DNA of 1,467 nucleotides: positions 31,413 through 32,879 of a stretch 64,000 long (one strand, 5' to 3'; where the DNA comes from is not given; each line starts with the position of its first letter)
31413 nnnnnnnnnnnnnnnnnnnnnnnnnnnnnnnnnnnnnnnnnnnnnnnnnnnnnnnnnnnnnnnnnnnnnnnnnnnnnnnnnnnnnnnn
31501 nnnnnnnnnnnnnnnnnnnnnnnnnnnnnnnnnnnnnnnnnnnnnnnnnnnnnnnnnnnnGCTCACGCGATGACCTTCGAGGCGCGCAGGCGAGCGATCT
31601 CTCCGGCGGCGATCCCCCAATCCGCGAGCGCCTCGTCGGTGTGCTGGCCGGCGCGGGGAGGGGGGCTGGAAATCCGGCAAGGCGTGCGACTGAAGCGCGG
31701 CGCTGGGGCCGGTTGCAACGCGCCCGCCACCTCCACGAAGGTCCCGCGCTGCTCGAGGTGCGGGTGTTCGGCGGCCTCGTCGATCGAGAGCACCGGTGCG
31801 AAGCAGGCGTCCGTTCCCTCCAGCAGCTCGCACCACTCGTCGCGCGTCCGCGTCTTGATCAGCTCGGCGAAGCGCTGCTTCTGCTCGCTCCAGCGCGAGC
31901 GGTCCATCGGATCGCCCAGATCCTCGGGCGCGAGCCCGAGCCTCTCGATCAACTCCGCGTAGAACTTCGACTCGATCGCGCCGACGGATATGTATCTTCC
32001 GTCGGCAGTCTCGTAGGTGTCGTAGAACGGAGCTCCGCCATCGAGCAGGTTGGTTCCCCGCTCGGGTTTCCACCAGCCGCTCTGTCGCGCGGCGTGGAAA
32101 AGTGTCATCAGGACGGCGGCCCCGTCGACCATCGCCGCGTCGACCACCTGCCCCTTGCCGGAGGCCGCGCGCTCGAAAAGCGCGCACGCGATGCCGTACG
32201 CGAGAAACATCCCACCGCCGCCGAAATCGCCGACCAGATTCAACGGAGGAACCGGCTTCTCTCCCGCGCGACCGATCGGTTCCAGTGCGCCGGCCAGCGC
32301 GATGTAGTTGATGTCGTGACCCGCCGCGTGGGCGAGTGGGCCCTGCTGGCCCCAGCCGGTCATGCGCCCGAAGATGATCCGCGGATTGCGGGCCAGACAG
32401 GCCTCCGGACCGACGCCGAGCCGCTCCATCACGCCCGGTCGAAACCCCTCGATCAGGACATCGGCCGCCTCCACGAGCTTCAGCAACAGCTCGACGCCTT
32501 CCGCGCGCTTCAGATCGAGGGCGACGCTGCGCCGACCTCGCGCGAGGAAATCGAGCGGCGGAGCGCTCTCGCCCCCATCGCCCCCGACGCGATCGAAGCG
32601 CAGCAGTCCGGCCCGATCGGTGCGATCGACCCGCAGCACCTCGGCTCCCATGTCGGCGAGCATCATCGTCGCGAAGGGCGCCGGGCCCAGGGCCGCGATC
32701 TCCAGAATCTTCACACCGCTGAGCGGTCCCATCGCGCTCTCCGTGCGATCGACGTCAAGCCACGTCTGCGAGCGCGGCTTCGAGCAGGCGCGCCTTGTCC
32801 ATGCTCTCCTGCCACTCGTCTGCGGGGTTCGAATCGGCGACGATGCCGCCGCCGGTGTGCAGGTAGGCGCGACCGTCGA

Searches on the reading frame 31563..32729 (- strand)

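Call 11: search_protein_families(library=pfam, proteins=[window:31563-32729:-], max_evalue=0.001)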
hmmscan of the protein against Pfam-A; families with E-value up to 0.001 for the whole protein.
window:31563-32729:- (388 aa): 1 family
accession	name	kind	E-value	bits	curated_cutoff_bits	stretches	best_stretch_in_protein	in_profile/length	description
PF02515.22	CoA_transf_3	-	2.8e-88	297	23.3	1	3-364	1-366/366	CoA-transferase family III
